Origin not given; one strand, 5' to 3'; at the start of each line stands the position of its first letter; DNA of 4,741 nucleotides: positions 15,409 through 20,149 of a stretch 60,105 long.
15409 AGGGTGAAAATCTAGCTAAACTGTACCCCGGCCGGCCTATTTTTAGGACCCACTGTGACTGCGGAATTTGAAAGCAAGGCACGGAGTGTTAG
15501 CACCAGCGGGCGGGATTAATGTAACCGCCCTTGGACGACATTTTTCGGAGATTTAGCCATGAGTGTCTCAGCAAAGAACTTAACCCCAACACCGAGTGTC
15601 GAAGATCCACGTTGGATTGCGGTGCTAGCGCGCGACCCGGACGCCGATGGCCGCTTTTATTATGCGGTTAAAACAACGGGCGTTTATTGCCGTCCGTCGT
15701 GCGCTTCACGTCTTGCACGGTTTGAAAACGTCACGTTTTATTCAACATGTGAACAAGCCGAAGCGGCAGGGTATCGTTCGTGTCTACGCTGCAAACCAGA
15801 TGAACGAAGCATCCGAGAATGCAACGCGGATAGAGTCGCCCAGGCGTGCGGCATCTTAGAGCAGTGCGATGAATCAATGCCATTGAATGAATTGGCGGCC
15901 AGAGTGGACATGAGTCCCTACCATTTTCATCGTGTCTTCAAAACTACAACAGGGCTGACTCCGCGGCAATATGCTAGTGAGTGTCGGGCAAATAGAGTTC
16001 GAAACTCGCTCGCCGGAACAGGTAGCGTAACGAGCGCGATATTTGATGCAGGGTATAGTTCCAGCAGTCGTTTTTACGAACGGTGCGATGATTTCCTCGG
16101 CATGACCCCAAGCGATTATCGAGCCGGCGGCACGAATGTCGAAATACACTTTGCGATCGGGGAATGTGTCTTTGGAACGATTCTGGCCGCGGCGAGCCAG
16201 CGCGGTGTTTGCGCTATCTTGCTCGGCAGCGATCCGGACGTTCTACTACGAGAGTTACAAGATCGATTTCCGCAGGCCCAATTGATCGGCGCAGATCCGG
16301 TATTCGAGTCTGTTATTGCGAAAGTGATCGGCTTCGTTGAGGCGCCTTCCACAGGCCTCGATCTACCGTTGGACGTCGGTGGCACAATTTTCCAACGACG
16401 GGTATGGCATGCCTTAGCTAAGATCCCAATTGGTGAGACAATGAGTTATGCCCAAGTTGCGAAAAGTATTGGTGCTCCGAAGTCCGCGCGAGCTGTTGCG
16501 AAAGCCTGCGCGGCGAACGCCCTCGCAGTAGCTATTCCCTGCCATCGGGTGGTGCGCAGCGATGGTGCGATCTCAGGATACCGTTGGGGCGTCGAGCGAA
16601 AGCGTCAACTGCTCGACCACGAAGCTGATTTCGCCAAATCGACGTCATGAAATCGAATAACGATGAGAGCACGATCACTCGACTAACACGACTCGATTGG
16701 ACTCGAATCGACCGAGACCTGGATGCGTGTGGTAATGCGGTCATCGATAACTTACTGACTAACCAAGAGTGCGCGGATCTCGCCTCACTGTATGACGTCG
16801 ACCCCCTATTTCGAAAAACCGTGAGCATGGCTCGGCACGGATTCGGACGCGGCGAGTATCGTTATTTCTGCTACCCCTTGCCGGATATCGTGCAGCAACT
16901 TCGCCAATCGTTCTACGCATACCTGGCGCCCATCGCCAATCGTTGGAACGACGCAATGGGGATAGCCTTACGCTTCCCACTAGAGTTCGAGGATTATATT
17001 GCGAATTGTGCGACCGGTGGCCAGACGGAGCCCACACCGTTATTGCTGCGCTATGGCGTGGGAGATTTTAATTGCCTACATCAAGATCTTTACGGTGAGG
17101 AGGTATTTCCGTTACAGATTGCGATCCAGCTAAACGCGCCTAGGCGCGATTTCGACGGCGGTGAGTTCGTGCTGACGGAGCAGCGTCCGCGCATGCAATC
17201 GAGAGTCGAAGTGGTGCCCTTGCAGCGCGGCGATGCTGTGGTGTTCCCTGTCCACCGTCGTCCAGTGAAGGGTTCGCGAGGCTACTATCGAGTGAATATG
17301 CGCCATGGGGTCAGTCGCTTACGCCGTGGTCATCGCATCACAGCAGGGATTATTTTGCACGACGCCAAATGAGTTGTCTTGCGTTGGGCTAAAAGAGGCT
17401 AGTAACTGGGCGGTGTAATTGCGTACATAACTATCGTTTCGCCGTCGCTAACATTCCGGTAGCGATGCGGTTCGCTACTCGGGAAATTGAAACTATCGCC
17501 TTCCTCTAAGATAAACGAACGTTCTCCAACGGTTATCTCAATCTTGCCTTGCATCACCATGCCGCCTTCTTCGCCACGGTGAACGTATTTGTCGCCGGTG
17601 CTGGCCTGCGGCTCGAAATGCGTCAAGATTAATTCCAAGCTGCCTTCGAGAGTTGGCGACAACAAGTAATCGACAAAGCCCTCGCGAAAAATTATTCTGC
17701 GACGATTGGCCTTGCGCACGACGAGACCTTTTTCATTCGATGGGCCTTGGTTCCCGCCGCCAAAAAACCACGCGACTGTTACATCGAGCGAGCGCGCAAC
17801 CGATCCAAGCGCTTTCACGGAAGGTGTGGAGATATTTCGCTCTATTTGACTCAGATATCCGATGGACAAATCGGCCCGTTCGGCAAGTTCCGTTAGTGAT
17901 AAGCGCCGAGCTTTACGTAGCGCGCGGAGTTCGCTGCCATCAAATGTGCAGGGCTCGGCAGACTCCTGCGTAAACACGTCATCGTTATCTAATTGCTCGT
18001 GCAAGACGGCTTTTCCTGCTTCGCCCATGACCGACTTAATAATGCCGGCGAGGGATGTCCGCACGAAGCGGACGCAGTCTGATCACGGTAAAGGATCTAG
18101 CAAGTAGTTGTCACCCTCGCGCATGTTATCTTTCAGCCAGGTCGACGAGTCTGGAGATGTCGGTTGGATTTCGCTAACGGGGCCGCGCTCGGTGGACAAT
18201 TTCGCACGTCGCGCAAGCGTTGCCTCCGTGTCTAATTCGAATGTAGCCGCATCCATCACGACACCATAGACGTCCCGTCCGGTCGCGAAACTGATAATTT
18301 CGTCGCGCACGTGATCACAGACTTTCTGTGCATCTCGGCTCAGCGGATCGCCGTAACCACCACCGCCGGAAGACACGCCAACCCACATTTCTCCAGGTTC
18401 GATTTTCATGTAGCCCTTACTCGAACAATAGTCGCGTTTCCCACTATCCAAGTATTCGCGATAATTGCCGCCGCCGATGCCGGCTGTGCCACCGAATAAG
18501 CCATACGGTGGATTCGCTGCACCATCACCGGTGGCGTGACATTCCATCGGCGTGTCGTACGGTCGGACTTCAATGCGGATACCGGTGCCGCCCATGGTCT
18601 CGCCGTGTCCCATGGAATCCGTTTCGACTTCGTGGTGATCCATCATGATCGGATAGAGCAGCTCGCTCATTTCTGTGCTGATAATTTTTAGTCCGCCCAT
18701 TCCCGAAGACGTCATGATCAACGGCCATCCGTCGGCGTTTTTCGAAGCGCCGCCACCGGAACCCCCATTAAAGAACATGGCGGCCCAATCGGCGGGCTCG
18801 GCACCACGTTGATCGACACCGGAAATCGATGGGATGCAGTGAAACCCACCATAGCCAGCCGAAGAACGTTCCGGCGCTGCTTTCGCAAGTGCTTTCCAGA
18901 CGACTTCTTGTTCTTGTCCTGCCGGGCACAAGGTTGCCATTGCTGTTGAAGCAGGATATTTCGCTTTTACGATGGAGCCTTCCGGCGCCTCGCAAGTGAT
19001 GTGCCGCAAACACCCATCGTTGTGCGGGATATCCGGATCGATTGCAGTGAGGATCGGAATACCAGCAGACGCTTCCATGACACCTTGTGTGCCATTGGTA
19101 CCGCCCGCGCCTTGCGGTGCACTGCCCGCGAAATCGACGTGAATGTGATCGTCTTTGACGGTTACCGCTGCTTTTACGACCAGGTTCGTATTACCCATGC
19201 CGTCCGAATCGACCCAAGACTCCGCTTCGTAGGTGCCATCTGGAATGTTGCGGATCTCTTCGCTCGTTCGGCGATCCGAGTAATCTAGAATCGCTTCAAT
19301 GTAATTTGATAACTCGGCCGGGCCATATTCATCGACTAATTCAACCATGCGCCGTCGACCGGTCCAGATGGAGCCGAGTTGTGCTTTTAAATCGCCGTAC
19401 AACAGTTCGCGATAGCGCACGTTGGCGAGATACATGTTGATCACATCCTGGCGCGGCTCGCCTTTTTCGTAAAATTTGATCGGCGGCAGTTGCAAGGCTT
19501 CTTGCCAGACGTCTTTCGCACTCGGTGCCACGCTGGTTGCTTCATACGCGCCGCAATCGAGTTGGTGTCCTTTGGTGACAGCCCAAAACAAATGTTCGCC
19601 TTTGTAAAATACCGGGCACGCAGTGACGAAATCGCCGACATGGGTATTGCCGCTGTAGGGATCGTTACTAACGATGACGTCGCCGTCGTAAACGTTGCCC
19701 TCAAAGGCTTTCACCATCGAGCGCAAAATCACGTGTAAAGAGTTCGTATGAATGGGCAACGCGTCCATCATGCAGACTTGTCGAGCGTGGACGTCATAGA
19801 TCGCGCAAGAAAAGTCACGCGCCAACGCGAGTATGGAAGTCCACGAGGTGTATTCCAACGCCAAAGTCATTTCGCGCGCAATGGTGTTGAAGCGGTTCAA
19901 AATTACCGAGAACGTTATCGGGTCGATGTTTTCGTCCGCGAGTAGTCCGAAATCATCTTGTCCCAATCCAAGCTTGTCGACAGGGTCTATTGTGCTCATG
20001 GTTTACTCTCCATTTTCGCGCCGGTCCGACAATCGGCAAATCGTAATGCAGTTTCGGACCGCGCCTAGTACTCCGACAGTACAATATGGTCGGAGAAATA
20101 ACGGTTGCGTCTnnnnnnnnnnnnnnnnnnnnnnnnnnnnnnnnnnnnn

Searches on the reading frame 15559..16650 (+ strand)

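Call 63: search_protein_families(library=pfam, proteins=[window:15559-16650:+], max_evalue=0.00001)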
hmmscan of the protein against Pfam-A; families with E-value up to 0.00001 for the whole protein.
window:15559-16650:+ (363 aa): 4 families
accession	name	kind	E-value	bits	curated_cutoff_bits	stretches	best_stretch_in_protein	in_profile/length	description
PF01035.26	DNA_binding_1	-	2.1e-34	117.7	27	1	278-356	2-80/81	6-O-methylguanine DNA methyltransferase, DNA binding domain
PF02805.21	Ada_Zn_binding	-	2.3e-31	108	23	1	18-81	2-65/65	Metal binding domain of Ada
PF12833.13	HTH_18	-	4.3e-21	75.4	33.6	1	112-189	1-79/80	Helix-turn-helix domain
PF00165.29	HTH_AraC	-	1.3e-15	57.6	26.6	1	101-138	3-40/42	Bacterial regulatory helix-turn-helix proteins, AraC family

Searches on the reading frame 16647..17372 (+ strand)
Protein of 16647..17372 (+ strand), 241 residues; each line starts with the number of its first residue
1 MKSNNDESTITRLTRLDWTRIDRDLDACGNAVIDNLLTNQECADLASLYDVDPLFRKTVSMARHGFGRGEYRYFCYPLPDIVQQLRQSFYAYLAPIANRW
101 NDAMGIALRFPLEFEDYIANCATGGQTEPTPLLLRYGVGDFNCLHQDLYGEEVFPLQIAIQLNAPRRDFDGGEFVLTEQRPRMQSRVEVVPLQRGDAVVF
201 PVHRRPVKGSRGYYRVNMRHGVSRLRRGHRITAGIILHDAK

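Call 63: search_protein_families(library=pfam, proteins=[window:16647-17372:+], max_evalue=0.00001)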
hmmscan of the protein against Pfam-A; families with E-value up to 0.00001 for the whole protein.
window:16647-17372:+ (241 aa): 2 families
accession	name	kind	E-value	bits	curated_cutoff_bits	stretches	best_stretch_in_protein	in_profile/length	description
PF09859.15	Oxygenase-NA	-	1.6e-81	272.4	26.2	1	69-240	1-172/172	Oxygenase, catalysing oxidative methylation of damaged DNA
PF13640.12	2OG-FeII_Oxy_3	-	9.8e-07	30.1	27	1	133-234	3-94/98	2OG-Fe(II) oxygenase superfamily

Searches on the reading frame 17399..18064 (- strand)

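Call 63: search_protein_families(library=pfam, proteins=[window:17399-18064:-], max_evalue=0.00001)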
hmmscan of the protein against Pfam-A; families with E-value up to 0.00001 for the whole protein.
window:17399-18064:- (221 aa): 3 families
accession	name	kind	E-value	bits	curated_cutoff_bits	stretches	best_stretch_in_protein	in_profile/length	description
PF07883.17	Cupin_2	-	6.3e-17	61.5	27.2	1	147-212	2-66/70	Cupin domain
PF01381.28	HTH_3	-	1.5e-12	47.7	23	1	46-100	1-55/55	Helix-turn-helix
PF13560.12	HTH_31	-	2.5e-08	34.5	27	1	43-96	3-57/64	Helix-turn-helix domain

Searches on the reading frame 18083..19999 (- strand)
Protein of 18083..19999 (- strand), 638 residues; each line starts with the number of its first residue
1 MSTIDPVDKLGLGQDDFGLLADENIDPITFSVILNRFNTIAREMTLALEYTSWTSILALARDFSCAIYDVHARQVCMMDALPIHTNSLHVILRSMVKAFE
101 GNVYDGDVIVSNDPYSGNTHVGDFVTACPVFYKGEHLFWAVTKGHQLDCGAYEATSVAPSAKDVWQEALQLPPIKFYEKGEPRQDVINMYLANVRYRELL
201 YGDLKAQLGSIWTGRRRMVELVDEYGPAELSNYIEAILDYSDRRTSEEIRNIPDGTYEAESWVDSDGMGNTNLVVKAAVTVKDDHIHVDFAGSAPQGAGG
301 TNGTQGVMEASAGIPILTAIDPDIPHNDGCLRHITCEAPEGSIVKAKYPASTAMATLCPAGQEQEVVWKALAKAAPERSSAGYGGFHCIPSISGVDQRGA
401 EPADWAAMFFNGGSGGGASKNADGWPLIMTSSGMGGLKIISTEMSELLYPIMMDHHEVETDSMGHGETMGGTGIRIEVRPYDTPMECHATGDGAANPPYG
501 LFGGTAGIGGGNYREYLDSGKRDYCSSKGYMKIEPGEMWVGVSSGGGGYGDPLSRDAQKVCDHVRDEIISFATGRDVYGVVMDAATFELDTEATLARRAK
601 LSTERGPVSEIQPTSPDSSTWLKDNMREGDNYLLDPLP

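Call 38: search_protein_families(library=pfam, proteins=[window:18083-19999:-], max_evalue=0.0001)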
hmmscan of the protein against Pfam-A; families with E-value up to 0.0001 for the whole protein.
window:18083-19999:- (638 aa): 1 family
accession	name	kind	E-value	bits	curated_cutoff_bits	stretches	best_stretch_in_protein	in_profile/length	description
PF02538.19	Hydantoinase_B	-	2.8e-145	485.1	26.8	1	26-552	1-519/519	Hydantoinase B/oxoprolinase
